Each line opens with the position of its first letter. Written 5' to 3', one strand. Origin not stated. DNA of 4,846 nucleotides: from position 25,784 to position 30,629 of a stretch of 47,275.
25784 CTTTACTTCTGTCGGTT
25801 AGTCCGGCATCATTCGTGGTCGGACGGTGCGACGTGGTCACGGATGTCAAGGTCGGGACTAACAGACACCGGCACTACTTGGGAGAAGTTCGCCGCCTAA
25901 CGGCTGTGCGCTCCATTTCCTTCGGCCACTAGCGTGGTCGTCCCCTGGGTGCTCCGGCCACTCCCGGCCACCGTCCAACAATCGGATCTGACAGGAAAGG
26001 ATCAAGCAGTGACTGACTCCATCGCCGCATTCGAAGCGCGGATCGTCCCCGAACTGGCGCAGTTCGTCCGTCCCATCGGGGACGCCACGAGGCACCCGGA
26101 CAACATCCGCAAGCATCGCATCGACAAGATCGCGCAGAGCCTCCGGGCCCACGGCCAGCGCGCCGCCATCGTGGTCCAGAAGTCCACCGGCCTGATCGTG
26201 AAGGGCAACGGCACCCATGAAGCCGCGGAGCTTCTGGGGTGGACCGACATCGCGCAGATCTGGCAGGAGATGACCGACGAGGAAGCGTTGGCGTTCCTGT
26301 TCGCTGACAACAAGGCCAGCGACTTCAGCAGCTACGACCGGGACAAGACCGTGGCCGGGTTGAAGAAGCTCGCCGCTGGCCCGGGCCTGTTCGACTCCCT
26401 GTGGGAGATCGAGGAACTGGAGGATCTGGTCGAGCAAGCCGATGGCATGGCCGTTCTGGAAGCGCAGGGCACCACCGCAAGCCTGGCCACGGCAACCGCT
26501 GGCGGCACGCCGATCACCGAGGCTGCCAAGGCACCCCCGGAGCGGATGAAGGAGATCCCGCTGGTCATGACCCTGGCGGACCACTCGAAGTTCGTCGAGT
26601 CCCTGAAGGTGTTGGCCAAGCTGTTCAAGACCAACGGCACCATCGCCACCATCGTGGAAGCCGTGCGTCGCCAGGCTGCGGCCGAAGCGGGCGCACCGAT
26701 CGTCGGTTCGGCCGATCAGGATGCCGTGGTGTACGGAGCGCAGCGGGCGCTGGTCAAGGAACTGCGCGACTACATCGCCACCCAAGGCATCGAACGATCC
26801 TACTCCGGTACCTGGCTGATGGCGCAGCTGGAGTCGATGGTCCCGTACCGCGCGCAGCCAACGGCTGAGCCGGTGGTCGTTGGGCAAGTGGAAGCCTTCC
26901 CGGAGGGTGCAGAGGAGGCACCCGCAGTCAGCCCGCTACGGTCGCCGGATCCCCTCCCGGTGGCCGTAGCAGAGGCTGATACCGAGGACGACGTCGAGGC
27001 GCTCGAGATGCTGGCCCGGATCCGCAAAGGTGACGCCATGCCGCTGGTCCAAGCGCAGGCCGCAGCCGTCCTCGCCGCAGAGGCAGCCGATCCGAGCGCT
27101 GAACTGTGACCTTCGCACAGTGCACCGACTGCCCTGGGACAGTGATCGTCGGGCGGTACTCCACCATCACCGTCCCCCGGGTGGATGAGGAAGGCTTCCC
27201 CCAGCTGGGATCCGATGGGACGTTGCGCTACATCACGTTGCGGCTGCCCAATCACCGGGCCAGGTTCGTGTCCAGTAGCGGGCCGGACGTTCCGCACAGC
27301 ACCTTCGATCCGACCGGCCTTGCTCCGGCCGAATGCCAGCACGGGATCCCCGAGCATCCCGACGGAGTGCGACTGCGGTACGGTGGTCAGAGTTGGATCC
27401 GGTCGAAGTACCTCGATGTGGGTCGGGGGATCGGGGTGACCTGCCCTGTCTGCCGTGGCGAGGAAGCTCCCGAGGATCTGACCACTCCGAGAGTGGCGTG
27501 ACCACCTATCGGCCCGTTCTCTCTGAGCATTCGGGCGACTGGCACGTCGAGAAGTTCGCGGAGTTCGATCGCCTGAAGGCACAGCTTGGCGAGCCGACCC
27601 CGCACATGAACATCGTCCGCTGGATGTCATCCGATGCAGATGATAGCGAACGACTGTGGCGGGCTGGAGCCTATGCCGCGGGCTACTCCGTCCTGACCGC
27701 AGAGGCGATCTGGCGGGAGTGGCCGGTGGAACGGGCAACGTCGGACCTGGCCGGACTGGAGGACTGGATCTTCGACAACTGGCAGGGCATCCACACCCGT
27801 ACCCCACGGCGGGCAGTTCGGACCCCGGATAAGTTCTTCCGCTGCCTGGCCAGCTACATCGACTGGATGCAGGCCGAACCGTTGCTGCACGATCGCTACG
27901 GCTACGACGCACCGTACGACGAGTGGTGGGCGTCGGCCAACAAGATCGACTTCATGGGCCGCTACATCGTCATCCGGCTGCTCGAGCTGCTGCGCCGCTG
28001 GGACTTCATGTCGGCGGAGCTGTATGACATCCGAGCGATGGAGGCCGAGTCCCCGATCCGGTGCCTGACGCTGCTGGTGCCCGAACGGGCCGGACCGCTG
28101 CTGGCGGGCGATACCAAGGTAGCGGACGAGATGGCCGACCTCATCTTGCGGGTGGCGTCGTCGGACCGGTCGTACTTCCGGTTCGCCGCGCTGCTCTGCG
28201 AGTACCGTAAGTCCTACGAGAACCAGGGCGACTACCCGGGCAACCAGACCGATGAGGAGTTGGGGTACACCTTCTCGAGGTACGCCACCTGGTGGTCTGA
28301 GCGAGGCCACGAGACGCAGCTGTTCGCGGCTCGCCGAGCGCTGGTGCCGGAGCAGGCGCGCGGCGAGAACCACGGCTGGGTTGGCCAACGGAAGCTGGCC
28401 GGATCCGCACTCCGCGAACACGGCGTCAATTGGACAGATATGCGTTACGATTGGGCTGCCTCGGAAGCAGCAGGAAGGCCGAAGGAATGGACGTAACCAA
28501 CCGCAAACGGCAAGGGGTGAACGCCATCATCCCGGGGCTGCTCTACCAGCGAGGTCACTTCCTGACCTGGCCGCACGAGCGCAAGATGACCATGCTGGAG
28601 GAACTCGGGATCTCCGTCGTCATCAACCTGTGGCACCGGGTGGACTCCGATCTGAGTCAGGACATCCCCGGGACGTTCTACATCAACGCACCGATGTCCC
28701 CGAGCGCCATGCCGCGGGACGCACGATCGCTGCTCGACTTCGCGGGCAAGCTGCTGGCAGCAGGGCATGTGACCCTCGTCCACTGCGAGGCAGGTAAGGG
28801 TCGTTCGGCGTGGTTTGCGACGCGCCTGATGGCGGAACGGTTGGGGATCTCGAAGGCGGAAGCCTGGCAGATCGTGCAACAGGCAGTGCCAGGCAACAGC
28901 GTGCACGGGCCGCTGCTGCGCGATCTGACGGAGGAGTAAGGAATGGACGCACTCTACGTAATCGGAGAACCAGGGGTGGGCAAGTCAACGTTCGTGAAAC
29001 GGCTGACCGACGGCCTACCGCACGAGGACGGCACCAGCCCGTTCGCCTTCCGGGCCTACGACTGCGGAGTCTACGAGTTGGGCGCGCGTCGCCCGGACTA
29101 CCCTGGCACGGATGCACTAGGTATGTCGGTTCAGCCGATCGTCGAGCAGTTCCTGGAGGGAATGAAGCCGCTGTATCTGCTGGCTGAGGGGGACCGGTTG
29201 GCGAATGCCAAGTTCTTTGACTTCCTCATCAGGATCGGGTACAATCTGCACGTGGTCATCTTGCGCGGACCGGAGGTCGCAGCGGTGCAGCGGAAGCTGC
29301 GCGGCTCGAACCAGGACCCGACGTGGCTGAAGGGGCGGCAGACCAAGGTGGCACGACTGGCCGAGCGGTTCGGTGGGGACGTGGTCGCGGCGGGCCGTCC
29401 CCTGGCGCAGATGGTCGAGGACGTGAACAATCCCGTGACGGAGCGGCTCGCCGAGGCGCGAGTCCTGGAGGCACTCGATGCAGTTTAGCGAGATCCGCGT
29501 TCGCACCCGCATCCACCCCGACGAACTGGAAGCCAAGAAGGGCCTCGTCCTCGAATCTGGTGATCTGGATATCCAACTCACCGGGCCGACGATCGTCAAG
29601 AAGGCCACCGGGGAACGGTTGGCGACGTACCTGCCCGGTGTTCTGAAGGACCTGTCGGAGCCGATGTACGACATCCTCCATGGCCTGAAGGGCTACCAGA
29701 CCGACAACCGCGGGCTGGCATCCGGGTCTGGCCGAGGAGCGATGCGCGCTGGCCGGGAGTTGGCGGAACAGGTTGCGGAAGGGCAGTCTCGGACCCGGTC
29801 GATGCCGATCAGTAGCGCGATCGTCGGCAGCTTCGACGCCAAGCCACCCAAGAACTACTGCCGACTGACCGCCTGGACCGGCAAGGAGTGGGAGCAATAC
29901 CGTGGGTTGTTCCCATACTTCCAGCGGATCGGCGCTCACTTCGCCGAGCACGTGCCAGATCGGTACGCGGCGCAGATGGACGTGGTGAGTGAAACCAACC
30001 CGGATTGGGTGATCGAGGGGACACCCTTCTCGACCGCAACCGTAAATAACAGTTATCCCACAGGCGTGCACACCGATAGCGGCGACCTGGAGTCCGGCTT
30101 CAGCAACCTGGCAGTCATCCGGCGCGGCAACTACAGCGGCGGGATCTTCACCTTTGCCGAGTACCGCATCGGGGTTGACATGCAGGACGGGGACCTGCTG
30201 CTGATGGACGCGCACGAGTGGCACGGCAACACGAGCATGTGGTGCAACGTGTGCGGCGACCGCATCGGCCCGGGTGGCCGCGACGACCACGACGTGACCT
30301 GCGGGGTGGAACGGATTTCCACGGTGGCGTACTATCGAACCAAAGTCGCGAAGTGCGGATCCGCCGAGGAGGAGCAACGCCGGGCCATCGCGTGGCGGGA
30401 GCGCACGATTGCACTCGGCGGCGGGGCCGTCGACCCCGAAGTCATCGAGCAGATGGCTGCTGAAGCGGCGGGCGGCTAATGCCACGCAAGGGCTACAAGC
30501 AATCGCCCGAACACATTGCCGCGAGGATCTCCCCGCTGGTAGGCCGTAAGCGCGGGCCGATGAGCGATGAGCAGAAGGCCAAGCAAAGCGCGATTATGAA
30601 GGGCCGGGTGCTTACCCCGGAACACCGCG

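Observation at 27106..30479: Candidate post-replicative DNA base hypermodification operon: TET/JBP-like dioxygenase, P-loop kinase, Cys-phosphatase and an all-alpha protein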

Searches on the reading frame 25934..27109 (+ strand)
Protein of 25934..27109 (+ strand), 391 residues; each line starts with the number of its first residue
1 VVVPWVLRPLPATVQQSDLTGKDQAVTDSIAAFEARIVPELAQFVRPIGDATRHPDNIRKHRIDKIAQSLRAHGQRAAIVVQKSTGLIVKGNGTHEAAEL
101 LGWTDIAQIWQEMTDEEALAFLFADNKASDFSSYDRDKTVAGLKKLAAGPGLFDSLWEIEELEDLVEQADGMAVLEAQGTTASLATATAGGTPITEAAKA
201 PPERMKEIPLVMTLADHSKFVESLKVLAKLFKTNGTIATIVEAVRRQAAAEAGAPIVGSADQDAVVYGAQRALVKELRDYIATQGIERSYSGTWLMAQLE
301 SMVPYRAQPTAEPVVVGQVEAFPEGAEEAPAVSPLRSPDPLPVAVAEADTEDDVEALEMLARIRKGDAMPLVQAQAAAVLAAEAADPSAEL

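Call 3: search_protein_families(library=pfam, proteins=[window:25934-27109:+], max_evalue=0.1)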
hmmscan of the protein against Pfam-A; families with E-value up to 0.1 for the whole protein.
window:25934-27109:+ (391 aa): 1 family
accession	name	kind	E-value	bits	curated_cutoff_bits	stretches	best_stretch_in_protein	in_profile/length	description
PF02195.25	ParB_N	-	0.0002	21.8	26.3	1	57-122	21-89/95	ParB N-terminal domain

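Call 4: search_protein_families(library=phrogs, proteins=[window:25934-27109:+], max_evalue=0.01)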
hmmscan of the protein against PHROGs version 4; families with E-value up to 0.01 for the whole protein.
window:25934-27109:+ (391 aa): 9 families
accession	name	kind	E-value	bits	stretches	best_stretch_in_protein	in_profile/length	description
phrog_620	-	DNA, RNA and nucleotide metabolism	1.2e-22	82.1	1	46-177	12-146/217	ParB-like partition protein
phrog_8071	-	DNA, RNA and nucleotide metabolism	5.4e-20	73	1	47-176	11-136/389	ParB-like partition protein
phrog_723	-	DNA, RNA and nucleotide metabolism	3.4e-17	64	1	52-171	22-146/223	ParB-like partition protein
phrog_498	-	other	1.5e-16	61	1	48-171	40-169/633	DNA methyltransferase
phrog_940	-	DNA, RNA and nucleotide metabolism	2e-10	41.5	1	54-139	20-105/388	nuclease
phrog_930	-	DNA, RNA and nucleotide metabolism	8.9e-09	36.5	1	60-173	27-140/223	ParB-like partition protein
phrog_15396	-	DNA, RNA and nucleotide metabolism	5.9e-07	30.5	1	60-200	24-165/258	ParB-like partition nuclease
phrog_4715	-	DNA, RNA and nucleotide metabolism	6.4e-05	22.5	1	53-146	157-258/630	ParB-like partition protein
phrog_18056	-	DNA, RNA and nucleotide metabolism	0.0083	16.1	0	60-131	20-93/387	ParB-like partition nuclease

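Call 80: search_solved_structures(query=window:25934-27109:+, max_evalue=0.1)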
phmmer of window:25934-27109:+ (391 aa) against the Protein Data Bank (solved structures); distinct sequences matched with E-value up to 0.1: 2.
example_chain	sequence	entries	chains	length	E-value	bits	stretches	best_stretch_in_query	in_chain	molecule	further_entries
7ng0_A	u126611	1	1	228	0.0021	20.6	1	60-127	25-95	Nucleoid occlusion protein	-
7nfu_A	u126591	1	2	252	0.0026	20.3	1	60-126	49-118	Nucleoid occlusion protein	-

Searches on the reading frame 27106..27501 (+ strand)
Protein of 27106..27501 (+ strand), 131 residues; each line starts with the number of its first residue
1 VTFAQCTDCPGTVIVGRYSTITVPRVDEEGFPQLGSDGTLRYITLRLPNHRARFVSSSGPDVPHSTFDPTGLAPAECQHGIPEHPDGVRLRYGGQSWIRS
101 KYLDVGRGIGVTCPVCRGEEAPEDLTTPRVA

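Call 3: search_protein_families(library=pfam, proteins=[window:27106-27501:+], max_evalue=0.1)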
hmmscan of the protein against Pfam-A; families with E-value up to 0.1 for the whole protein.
window:27106-27501:+ (131 aa): 0 families

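Call 4: search_protein_families(library=phrogs, proteins=[window:27106-27501:+], max_evalue=0.01)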
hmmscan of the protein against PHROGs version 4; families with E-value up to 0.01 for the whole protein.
window:27106-27501:+ (131 aa): 0 families

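Call 111: find_homologous_proteins(query=window:27106-27501:+, max_evalue=0.001)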
Query window:27106-27501:+ (131 aa): 6 proteins with E <= 0.001 among 69 candidates.
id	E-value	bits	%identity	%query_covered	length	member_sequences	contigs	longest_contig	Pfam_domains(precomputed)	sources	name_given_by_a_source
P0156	5.8e-86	303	100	100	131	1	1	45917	-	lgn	-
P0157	1.0e-52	196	61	98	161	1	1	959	-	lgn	-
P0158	6.3e-45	170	64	96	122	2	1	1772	-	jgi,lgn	jgi:hypothetical protein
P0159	1.4e-38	150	56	98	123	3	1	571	-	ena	-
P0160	3.4e-33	132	52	95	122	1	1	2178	-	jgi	jgi:hypothetical protein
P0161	1.3e-30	124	54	98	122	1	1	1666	-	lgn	-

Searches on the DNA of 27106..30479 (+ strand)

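Call 5: search_dna_similar(query=window:27106-30479:+, collection=phages, mode=near)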
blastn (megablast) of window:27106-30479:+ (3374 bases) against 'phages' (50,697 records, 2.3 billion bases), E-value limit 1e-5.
No match.
